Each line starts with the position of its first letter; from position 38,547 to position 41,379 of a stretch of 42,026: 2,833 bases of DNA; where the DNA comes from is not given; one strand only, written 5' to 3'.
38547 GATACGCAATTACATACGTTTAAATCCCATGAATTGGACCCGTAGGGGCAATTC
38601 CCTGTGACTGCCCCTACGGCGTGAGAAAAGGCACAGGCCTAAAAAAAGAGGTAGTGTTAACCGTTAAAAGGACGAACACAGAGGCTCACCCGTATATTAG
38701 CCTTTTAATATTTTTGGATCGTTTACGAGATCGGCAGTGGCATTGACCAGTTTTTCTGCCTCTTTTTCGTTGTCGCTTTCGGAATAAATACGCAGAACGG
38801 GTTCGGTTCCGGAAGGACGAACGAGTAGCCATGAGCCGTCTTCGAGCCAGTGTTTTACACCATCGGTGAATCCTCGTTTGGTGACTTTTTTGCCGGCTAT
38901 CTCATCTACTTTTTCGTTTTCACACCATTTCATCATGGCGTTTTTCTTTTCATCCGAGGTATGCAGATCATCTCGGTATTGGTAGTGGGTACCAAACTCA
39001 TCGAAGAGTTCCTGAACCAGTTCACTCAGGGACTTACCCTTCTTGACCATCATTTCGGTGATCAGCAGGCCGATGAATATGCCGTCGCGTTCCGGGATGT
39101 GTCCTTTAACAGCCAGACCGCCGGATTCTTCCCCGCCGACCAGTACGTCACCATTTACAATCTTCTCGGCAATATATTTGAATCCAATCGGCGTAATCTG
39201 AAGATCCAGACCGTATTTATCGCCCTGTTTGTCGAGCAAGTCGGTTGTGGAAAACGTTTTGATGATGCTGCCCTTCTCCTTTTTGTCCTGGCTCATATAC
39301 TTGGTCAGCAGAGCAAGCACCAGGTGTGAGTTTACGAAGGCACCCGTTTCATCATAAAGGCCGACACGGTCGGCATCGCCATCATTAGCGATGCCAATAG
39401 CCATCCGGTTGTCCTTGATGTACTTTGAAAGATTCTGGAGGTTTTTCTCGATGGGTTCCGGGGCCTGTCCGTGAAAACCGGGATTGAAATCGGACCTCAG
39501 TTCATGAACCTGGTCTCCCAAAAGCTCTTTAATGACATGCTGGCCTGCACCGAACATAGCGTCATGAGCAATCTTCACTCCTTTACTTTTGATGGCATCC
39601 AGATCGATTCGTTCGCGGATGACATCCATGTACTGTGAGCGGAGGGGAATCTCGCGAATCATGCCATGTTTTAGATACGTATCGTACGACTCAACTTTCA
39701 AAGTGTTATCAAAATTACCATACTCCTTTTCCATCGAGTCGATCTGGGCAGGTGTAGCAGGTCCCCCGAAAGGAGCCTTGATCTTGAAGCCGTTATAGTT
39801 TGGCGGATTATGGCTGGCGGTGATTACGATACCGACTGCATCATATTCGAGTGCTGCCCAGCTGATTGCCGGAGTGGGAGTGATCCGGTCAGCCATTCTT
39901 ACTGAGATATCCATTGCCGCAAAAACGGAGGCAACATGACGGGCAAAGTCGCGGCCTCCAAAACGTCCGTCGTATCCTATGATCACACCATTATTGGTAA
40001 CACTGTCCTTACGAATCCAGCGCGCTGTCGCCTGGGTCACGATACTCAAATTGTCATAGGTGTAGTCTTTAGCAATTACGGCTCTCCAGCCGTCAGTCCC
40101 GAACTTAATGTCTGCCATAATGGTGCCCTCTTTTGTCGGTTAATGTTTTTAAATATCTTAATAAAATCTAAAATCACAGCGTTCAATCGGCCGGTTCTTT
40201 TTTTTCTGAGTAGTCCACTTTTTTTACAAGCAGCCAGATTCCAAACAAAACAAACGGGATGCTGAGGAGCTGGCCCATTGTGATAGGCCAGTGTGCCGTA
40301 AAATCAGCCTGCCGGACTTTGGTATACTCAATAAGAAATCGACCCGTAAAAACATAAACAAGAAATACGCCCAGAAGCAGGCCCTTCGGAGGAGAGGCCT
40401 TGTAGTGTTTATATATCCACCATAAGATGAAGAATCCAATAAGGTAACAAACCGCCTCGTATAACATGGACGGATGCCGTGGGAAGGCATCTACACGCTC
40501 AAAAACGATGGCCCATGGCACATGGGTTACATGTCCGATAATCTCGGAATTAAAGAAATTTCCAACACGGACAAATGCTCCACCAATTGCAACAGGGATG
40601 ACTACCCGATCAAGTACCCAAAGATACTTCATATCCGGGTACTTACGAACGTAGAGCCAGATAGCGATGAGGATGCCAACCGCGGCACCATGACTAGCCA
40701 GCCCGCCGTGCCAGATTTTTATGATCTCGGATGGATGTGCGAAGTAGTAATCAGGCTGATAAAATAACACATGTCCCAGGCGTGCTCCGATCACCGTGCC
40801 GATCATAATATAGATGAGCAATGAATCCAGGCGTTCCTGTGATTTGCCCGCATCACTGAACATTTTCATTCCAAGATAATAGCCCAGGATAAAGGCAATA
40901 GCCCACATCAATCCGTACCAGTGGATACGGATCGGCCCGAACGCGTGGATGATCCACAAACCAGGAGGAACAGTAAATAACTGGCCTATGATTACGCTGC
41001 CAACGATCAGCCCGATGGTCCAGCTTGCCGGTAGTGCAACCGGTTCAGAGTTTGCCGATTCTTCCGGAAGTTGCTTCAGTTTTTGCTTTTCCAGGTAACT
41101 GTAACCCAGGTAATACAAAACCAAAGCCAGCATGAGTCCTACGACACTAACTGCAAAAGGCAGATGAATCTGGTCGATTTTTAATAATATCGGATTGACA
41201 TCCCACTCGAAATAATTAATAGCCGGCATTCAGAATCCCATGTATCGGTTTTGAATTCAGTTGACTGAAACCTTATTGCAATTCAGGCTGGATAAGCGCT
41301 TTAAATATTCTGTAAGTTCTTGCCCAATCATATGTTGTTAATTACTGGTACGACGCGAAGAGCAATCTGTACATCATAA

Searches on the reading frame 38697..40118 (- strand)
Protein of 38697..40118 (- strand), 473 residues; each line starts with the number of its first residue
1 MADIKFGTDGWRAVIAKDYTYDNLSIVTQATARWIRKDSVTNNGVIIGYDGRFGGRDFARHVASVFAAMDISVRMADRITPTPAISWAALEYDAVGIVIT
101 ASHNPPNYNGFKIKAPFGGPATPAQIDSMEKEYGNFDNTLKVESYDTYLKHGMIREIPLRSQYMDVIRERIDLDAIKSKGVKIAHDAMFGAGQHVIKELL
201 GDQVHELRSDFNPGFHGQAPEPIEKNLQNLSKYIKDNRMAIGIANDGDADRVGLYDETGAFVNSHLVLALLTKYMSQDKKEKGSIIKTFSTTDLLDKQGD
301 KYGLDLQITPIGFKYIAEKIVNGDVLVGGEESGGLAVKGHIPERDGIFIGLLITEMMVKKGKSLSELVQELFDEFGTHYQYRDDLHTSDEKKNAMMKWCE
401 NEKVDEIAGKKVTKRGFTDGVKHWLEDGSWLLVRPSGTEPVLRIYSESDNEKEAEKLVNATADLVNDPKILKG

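Call 25: search_protein_families(library=pfam, proteins=[window:38697-40118:-], max_evalue=0.0001)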
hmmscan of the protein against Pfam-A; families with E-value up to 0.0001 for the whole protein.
window:38697-40118:- (473 aa): 4 families
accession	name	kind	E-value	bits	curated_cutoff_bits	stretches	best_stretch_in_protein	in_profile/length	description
PF02878.22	PGM_PMM_I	-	7.5e-35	120.1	22.5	1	4-134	2-132/138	Phosphoglucomutase/phosphomannomutase, alpha/beta/alpha domain I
PF02880.22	PGM_PMM_III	-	7.8e-27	94.1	20.7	1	266-375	4-115/115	Phosphoglucomutase/phosphomannomutase, alpha/beta/alpha domain III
PF02879.22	PGM_PMM_II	-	1e-21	77.8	29.3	1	162-259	2-103/103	Phosphoglucomutase/phosphomannomutase, alpha/beta/alpha domain II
PF00408.26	PGM_PMM_IV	-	1.1e-13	51.5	23.1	1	401-463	9-67/68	Phosphoglucomutase/phosphomannomutase, C-terminal domain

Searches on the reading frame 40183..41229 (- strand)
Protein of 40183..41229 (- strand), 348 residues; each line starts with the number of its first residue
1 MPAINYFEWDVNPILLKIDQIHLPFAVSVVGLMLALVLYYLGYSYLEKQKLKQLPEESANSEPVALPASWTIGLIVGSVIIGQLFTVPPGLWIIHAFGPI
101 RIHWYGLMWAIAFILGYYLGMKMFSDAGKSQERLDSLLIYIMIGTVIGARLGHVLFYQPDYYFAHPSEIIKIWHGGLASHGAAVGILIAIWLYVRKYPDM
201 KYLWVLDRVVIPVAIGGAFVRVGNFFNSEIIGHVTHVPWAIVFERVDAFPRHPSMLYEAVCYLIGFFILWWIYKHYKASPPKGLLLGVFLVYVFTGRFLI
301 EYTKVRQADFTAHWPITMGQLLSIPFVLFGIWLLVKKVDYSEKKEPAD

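Call 25: search_protein_families(library=pfam, proteins=[window:40183-41229:-], max_evalue=0.0001)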
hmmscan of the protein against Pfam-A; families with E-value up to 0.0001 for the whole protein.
window:40183-41229:- (348 aa): 1 family
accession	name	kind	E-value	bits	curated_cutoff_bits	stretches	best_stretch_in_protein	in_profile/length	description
PF01790.23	LGT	-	2.1e-72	243.8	24.9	1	95-335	4-239/240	Prolipoprotein diacylglyceryl transferase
